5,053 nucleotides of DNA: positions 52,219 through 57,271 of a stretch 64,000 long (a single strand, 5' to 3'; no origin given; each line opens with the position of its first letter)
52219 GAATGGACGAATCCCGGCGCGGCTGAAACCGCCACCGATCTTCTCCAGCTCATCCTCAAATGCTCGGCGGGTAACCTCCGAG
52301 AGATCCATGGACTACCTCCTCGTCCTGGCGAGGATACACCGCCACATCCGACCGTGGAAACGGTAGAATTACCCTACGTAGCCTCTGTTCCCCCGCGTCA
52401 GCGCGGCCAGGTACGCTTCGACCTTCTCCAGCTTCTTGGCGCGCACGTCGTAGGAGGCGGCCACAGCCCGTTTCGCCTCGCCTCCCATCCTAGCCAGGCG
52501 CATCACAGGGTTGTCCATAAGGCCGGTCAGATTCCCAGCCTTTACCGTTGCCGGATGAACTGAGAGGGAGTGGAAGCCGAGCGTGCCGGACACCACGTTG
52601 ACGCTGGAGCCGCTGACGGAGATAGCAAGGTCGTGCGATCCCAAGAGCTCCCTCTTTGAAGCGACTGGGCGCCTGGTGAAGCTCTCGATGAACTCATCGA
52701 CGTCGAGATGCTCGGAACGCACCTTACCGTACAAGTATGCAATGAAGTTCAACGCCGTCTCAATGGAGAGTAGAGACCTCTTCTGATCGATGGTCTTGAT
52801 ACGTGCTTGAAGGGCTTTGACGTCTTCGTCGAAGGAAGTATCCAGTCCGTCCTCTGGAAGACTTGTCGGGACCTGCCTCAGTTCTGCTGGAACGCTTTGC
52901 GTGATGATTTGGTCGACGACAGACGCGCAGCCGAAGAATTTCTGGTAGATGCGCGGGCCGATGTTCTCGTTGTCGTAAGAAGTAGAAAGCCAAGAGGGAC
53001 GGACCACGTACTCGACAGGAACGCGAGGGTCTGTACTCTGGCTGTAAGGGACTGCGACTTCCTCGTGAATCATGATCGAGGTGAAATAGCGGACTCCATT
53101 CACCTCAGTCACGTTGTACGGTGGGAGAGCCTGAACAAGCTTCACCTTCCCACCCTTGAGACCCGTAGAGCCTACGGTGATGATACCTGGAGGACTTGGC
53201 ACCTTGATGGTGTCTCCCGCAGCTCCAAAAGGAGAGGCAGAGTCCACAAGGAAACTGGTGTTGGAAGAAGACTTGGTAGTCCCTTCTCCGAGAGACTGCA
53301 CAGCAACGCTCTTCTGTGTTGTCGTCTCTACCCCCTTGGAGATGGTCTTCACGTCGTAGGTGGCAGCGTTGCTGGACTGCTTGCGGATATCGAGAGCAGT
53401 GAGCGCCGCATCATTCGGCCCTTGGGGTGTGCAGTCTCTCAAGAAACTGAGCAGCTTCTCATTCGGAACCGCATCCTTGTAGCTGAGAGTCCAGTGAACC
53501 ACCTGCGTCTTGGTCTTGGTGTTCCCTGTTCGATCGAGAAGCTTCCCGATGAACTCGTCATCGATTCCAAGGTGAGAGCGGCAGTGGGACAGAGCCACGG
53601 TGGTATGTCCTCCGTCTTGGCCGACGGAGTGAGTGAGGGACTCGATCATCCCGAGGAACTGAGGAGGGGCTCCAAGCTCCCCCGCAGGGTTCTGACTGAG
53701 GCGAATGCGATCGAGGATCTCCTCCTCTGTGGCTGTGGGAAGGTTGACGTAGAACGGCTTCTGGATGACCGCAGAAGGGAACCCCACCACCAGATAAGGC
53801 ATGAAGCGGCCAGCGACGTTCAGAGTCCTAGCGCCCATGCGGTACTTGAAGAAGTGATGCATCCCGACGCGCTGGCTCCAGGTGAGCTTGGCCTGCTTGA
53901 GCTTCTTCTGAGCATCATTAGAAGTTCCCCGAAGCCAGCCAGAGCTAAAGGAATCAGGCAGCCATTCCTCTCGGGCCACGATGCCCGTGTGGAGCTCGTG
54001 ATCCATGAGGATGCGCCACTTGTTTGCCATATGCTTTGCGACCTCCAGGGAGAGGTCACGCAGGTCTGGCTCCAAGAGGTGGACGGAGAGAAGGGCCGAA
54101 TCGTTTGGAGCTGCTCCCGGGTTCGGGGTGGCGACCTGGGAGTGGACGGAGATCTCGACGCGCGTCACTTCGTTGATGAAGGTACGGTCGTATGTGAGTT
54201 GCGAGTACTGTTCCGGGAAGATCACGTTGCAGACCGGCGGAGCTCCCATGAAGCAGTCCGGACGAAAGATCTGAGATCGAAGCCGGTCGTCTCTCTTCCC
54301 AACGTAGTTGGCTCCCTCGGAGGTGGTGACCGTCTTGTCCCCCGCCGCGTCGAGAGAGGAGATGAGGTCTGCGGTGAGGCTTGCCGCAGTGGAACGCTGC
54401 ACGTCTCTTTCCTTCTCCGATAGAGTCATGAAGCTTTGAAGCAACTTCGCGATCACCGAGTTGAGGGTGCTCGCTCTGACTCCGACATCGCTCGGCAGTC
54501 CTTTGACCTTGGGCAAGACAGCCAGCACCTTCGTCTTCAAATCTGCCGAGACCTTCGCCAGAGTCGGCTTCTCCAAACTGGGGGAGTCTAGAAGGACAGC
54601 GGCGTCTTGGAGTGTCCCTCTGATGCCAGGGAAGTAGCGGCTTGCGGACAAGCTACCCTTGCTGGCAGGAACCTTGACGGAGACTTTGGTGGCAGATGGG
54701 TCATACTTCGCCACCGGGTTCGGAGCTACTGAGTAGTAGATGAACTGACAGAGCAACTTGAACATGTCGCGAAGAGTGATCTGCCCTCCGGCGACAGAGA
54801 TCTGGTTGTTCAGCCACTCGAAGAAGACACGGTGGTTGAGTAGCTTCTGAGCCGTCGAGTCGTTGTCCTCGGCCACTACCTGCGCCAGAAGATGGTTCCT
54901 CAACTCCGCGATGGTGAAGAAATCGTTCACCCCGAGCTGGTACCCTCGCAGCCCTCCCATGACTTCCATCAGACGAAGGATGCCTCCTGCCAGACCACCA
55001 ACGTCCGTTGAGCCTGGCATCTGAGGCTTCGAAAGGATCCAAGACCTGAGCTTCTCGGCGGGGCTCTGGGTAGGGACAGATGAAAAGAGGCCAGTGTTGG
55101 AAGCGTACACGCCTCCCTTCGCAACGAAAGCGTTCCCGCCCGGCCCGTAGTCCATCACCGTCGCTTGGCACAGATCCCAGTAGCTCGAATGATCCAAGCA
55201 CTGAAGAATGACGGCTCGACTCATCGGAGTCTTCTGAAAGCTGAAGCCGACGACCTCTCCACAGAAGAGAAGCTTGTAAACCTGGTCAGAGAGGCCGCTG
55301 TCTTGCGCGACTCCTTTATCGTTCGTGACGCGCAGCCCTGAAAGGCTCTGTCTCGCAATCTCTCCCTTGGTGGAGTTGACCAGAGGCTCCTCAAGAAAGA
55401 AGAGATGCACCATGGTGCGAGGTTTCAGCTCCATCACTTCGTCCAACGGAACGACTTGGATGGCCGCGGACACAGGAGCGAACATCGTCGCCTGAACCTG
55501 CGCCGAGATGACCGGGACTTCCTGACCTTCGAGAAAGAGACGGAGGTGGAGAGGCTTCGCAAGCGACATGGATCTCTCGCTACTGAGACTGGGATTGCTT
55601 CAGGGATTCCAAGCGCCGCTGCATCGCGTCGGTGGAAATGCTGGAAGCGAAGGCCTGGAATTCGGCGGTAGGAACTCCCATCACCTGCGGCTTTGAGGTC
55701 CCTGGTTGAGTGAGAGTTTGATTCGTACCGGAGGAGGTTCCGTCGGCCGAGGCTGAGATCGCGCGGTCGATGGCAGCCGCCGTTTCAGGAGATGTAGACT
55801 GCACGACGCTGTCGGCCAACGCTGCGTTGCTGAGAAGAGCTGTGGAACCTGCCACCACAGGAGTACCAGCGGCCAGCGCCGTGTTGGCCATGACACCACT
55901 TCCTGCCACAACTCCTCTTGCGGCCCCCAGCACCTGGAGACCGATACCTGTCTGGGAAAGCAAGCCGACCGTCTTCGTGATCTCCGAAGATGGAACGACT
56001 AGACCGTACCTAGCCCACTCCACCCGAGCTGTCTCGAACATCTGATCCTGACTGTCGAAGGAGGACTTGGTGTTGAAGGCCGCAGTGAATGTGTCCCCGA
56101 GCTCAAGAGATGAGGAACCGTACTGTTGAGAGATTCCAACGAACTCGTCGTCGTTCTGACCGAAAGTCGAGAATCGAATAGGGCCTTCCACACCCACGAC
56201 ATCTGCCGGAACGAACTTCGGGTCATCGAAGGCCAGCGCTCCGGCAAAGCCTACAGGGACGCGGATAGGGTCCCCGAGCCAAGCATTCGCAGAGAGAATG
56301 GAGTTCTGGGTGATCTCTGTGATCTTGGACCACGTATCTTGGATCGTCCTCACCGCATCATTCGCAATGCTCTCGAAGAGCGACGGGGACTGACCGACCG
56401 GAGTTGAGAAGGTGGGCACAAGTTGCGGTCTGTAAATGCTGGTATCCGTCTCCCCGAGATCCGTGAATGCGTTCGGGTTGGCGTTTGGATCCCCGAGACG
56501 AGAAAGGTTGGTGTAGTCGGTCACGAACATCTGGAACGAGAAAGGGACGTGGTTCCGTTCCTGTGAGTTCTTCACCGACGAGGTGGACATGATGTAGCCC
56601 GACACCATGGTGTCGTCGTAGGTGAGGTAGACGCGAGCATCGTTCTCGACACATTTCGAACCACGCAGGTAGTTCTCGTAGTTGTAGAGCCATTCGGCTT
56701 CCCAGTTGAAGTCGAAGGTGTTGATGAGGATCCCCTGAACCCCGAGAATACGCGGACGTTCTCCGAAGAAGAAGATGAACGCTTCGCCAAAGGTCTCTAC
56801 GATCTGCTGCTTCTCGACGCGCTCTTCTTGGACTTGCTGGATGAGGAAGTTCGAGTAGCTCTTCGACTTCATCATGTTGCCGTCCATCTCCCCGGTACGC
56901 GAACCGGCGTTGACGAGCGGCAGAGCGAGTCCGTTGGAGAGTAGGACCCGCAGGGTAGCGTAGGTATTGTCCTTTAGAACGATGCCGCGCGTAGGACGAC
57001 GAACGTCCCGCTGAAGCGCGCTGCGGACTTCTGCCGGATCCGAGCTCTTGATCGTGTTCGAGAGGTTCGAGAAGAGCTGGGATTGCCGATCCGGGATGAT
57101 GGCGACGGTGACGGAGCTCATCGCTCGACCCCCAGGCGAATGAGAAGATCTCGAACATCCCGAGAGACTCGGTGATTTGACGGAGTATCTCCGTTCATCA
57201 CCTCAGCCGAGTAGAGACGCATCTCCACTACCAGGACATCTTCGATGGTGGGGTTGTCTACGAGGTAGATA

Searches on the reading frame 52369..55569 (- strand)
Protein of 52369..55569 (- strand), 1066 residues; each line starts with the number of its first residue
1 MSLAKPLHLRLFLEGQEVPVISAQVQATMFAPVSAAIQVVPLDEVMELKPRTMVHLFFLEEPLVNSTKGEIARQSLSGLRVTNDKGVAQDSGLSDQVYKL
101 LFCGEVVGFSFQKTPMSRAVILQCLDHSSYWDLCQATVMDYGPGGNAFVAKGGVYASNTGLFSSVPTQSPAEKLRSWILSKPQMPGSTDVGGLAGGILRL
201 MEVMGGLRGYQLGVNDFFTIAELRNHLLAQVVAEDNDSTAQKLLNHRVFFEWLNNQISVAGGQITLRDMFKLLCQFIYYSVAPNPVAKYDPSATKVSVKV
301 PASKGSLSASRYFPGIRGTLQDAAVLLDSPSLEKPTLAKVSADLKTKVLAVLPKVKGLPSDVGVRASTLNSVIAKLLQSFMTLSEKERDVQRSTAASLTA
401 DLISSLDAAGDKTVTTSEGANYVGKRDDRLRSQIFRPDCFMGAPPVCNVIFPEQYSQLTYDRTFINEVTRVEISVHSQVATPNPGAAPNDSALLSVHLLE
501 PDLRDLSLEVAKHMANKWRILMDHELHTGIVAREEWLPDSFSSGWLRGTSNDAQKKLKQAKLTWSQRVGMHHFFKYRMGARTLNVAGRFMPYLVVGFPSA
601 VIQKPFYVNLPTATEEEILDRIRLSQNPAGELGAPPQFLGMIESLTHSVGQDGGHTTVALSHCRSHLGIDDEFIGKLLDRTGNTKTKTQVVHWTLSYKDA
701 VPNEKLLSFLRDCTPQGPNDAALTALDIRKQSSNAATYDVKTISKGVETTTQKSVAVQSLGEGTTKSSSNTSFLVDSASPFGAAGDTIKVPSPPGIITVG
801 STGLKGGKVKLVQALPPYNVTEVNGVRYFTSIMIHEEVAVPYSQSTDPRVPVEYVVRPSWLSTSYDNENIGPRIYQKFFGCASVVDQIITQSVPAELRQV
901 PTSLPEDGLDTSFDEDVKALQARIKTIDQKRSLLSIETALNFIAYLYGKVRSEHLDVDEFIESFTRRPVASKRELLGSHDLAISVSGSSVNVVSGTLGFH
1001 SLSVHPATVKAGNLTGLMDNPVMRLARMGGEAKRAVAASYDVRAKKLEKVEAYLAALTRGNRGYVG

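Call 7: search_protein_families(library=pfam, proteins=[window:52369-55569:-], max_evalue=0.01)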
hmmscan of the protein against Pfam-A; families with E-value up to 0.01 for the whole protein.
window:52369-55569:- (1066 aa): 0 families

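Call 8: search_protein_families(library=phrogs, proteins=[window:52369-55569:-], max_evalue=0.01)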
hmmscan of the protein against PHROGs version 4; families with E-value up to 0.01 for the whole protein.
window:52369-55569:- (1066 aa): 0 families

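Call 45: search_dna_similar(query=window:52369-55569:-, collection=phages, mode=protein, max_evalue=0.001, max_rows=15)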
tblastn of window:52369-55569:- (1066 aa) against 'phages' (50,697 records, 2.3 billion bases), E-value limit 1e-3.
No match.

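Call 51: search_solved_structures(query=A3, max_evalue=1)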
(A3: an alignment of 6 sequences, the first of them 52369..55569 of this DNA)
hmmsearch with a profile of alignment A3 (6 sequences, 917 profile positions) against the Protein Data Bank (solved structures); distinct sequences matched with E-value up to 1: 6.
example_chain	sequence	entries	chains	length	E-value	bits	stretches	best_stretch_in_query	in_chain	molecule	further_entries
4c3e_A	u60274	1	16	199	0.0018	19.5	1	458-590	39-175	MATRIX M2-1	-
6g0y_F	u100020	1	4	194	0.0025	19.1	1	458-590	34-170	Matrix M2-1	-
4c3b_A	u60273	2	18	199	0.0027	19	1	458-590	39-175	MATRIX PROTEIN 2-1 | MATRIX M2-1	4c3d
6pzq_A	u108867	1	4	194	0.003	18.8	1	458-589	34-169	Matrix M2-1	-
1k8f_A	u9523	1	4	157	0.28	12.3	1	767-852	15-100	ADENYLYL CYCLASE-ASSOCIATED PROTEIN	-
6fm2_B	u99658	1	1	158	0.3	12.2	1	767-852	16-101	Adenylyl cyclase-associated protein 1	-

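Call 69: find_homologous_proteins(query=A3, max_evalue=0.001)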
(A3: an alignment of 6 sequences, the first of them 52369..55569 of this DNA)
Query A3 (6 sequences) (1066 aa, profile of the alignment): 262 proteins with E <= 0.001 among 8000 candidates; the best 120 are listed.
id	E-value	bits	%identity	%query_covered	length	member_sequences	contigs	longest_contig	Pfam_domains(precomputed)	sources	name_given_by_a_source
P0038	0.0e+0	1507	47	100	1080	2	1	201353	-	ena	-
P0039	0.0e+0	1487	100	100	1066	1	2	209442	-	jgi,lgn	jgi:hypothetical protein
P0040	0.0e+0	1466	47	60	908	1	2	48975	-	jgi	jgi:hypothetical protein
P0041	0.0e+0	1403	47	60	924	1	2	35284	-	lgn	-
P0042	0.0e+0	1383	36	99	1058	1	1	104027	-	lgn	-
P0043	0.0e+0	1369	51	100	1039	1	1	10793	-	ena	-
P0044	0.0e+0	1366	51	100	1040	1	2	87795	-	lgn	-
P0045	0.0e+0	1348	66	100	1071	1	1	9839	-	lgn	-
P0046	0.0e+0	1290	52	100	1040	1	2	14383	-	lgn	-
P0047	0.0e+0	1282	51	100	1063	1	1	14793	-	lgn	-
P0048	0.0e+0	1263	51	100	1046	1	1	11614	-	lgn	-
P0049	0.0e+0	1255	57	100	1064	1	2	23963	-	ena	-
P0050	0.0e+0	1249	56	100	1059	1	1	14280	-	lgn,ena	-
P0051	0.0e+0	1241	52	100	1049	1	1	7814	-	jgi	jgi:hypothetical protein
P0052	0.0e+0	1228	53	100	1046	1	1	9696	-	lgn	-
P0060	0.0e+0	1072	38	99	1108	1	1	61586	-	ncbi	-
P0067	0.0e+0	1060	37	99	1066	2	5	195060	-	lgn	-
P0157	1.6e-232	793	33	100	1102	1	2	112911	-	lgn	-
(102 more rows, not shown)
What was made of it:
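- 52369..55569 (-): Baseplate hub, 1066 aa (gp27 / Mu gp44 / VgrG-like). More than 262 homologs (call 69)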

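Call 72: find_encoding_contigs(protein=P0157, flank=9000, max_places=1)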
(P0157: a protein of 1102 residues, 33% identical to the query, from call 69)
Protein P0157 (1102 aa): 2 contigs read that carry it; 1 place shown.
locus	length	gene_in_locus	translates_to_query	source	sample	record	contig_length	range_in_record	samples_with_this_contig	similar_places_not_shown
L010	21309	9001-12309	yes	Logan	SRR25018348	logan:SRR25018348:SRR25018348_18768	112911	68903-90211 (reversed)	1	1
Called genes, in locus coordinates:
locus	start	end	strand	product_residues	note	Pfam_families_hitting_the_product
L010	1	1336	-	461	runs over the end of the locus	PF01068:DNA_ligase_A_M (weak)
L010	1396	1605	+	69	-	-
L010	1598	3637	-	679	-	PF17975:RNR_Alpha, PF21995:RNR-II_ins_dom, PF02867:Ribonuc_red_lgC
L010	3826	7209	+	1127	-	-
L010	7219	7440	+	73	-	-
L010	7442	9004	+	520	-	-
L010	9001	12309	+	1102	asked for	-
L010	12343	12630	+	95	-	-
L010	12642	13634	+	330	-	-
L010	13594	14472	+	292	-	-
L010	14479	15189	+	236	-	PF02557:VanY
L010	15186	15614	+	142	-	-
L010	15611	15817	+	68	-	-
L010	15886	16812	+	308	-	-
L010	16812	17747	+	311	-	-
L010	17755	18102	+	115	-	-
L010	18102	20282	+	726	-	-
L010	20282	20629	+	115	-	-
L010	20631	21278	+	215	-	-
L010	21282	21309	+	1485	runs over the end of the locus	-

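Call 73: find_encoding_contigs(protein=P0060, flank=9000, max_places=1)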
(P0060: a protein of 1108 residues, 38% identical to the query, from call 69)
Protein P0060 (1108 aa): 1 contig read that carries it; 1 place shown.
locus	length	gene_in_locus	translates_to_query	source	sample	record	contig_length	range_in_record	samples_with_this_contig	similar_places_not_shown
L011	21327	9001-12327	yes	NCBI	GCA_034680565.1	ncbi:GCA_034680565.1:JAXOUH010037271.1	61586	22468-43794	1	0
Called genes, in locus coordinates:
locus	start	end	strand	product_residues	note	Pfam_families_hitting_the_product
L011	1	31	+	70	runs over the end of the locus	-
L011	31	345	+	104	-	-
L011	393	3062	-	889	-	PF08471:Ribonuc_red_2_N, PF02867:Ribonuc_red_lgC, PF12637:TSCPD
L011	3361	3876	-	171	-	-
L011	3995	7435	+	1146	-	-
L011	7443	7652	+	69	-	-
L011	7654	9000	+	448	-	-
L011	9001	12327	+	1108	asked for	-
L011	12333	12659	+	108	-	-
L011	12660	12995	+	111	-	-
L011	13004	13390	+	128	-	-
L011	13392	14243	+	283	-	-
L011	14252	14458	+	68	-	-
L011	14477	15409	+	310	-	-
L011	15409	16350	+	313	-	PF13620:CarboxypepD_reg (faint)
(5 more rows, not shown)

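Call 82: predict_structure(alignment_id=A6)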
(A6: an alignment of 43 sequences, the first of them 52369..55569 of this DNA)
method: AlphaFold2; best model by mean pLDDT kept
length: 1066 residues; sequences in the alignment: 43
mean_pLDDT: 77.0   pTM: 0.71
mean pLDDT of the five models: 77.0, 76.6, 74.4, 72.1, 67.8
residues with pLDDT >= 90: 248; 70-90: 517; 50-70: 205; < 50: 96
segments of 3 or more residues with pLDDT < 50: 1-3, 139-170, 261-264, 297-299, 423-425, 478-490, 515-518, 542-546, 720-724, 764-770, 1064-1066
pLDDT, mean of each block of 10 residues (from residue 1): 63 92 91 91 90 92 54 55 55 82 93 86 90 61 40 46 40 66 78 76 81 81 88 70 59 58 54 73 87 57 76 88 88 88 91 83 91 91 88 92 89 71 59 86 93 94 84 64 45 67 58 51 67 70 52 67 77 88 93 93 90 83 80 89 93 89 78 76 78 90 90 77 49 68 62 66 45 71 66 84 88 87 87 90 74 77 83 88 84 55 68 85 83 85 92 88 89 89 81 86 91 82 73 79 92 86 49
secondary structure, 60 per line:
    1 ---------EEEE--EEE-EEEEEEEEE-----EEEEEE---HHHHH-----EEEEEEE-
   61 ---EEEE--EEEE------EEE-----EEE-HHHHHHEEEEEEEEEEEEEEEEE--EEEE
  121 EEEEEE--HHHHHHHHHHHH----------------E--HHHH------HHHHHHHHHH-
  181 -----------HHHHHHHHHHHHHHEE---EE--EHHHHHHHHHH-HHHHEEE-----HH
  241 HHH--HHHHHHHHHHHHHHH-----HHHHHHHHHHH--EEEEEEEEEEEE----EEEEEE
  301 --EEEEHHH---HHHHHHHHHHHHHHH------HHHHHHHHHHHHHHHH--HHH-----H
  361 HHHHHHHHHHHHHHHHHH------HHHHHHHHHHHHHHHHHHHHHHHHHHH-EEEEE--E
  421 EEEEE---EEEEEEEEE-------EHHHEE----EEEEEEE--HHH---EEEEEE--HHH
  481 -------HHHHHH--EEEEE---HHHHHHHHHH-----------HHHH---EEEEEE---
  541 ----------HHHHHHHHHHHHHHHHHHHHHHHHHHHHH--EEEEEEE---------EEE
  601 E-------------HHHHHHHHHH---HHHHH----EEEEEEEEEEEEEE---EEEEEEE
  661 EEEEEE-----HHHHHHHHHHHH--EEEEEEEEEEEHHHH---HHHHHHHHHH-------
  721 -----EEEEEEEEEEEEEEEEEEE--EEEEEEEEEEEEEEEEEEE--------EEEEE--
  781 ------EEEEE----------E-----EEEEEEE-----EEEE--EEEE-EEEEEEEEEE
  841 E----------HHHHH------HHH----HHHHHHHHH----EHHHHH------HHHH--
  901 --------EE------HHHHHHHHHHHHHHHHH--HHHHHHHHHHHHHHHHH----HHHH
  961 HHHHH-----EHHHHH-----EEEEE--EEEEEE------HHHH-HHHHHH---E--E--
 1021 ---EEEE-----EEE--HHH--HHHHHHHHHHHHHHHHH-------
elements in order (helices of 4 or more, strands of 3 or more residues): E10-13 E16-18 E20-28 E34-39 H43-47 E53-59 E64-67 E70-73 E80-82 E88-90 H92-97 E98-114 E117-126 H129-140 H160-163 H170-179 H192-205 H216-225 H227-230 E231-233 H239-243 H246-260 H266-276 E279-290 E295-300 E303-306 H313-327 H334-349 H360-378 H385-411 E413-417 E420-425 E429-437 E455-461 E470-475 H488-493 E496-500 H504-513 H525-528 E532-537 H551-579 E582-588 E598-601 H615-624 H628-632 E637-650 E654-666 H672-683 E686-696 H697-700 H704-713 E726-744 E747-765 E774-778 E787-791 E808-814 E820-823 E826-829 E831-841 H852-856 H870-878 H884-888 H895-898 H917-933 H936-952 H957-965 H972-976 E982-986 E989-994 H1001-1004 H1006-1011 E1024-1027 E1033-1035 H1043-1059
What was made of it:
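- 52369..55569 (-): AF2 pLDDT 77, pTM 0.71 (call 82).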

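Call 85: fold_search(model_id=the predicted structure, library=pdb)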
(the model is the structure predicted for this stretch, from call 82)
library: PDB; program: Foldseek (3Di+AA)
matches with E <= 10: 675; with E <= 0.001: 31
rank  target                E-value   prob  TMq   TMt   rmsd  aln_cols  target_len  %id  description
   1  7b5h_AJ               5.4e-09  1.00  0.20  0.35  11.8       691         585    9  Cryo-EM structure of the contractile injection system base plate from Anabaena PCC7120 (released 2022-02-23)
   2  7aef_q                8.2e-09  1.00  0.21  0.36  21.5       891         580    8  Cryo-EM structure of an extracellular contractile injection system in marine bacterium Algoriphagus machipongonensis,  (released 2022-02-23)
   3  9h4p_BD               7.7e-07  1.00  0.18  0.20  34.8       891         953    8  Tail of full Haloferax tailed virus 1 (released 2025-08-27)
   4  9gtr_q                1.9e-06  1.00  0.18  0.29  23.2       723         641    8  Cryo-EM structure of a contractile injection system in Streptomyces coelicolor, the baseplate complex in extended stat (released 2025-06-18)
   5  9rku_Af               7.6e-06  1.00  0.17  0.49  16.7       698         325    7  Agrobacterium phage 7-7-1 baseplate (released 2025-12-10)
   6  9qgm_8A               8.0e-06  1.00  0.18  0.33  11.9       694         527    7  Cryo-EM structure of the PlPVC1 central spike, 3-fold symmetrized (C3), in extended state (released 2025-10-29)
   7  9jg9_G                8.0e-06  1.00  0.16  0.27  25.9       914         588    6  Structure of the BtpeA effector and BtaeB effector bound to the VgrG spike from the Type VI secretion system (released 2025-09-10)
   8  9euf_E                9.8e-06  1.00  0.22  0.31  21.5       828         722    8  Cryo-EM structure of Staphylococcus aureus bacteriophage phi812 baseplate in the pre-contraction state - complete (released 2025-04-09)
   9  9eug_E                9.8e-06  1.00  0.18  0.31  39.2       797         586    8  Cryo-EM structure of Staphylococcus aureus bacteriophage phi812 baseplate in the pre-contraction state - core, wedge m (released 2025-04-09)
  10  9ki1_G                1.7e-05  1.00  0.19  0.50  17.1       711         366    9  Baseplate structure of Escherichia phage Mu (released 2025-02-12)
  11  3d37_B                2.9e-05  1.00  0.19  0.57  10.1       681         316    7  The crystal structure of the tail protein from Neisseria meningitidis MC58 (released 2008-07-08)
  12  3cdd_D                3.2e-05  1.00  0.19  0.54  11.0       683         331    5  Crystal structure of prophage MuSo2, 43 kDa tail protein from Shewanella oneidensis (released 2008-03-11)
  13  8hqz_A                3.5e-05  0.97  0.19  0.21  37.6      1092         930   10  Baseplate of DT57C bacteriophage in the full state (released 2023-12-13)
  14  3d37_A                3.7e-05  1.00  0.17  0.49  18.3       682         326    7  The crystal structure of the tail protein from Neisseria meningitidis MC58 (released 2008-07-08)
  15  3cdd_C                3.9e-05  1.00  0.19  0.49  12.0       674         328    5  Crystal structure of prophage MuSo2, 43 kDa tail protein from Shewanella oneidensis (released 2008-03-11)
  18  1wru                  7.2e-05  1.00  0.21  0.59  10.0       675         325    8  Structure of central hub elucidated by X-ray analysis of gene product 44; baseplate component of bacteriophage Mu (released 2005-09-20)
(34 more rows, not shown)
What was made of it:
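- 52369..55569 (-): Foldseek hits: Anabaena CIS baseplate chain 5e-9, AlgoCIS 8e-9, Mu gp44 1wru with TMt 0.59, T4 gp27, VgrG (call 85).
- Checked: The upstream 1066-aa protein is a baseplate hub by fold (calls 82, 85).
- Tried and rejected: I briefly considered the strongly conserved 1066-aa protein as a major capsid protein; the fold search shows a baseplate hub instead (call 85).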

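Call 92: search_protein_families(library=pfam, proteins=[L010:14479-15189:+], max_evalue=0.01)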
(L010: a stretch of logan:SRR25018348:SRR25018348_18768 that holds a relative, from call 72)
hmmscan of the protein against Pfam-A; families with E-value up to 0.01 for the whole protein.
L010:14479-15189:+ (236 aa): 1 family
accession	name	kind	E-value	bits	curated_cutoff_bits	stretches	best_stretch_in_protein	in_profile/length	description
PF02557.22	VanY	-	7.2e-15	55.4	25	1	133-235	3-130/132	D-alanyl-D-alanine carboxypeptidase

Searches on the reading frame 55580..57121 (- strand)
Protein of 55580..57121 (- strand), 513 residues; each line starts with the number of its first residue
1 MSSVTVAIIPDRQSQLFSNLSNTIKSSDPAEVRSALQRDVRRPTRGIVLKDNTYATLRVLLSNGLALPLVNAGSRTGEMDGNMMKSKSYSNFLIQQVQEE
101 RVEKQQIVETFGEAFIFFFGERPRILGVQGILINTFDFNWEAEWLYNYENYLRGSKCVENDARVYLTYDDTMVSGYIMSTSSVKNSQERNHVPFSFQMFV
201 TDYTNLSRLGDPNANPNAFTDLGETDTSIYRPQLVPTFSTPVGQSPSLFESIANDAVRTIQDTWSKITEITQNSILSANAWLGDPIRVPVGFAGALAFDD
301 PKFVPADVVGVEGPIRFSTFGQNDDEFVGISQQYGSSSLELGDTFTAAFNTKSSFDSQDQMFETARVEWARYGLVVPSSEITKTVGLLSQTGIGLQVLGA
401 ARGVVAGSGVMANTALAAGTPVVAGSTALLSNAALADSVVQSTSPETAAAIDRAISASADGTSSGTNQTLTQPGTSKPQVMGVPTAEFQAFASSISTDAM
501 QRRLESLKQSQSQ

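Call 7: search_protein_families(library=pfam, proteins=[window:55580-57121:-], max_evalue=0.01)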
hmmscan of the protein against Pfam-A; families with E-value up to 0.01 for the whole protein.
window:55580-57121:- (513 aa): 0 families

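Call 8: search_protein_families(library=phrogs, proteins=[window:55580-57121:-], max_evalue=0.01)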
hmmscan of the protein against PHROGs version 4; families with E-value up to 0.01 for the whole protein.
window:55580-57121:- (513 aa): 0 families

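Call 46: search_dna_similar(query=window:55580-57121:-, collection=phages, mode=protein, max_evalue=0.001, max_rows=15)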
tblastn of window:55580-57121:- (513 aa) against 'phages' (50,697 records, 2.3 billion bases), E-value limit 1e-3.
No match.

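Call 52: search_solved_structures(query=A4, max_evalue=1)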
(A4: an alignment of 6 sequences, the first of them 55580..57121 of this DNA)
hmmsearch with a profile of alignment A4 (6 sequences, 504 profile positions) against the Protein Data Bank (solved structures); distinct sequences matched with E-value up to 1: 1.
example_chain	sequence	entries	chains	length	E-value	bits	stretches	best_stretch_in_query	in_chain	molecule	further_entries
1s3p_A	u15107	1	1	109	0.66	12.1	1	278-348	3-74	Parvalbumin alpha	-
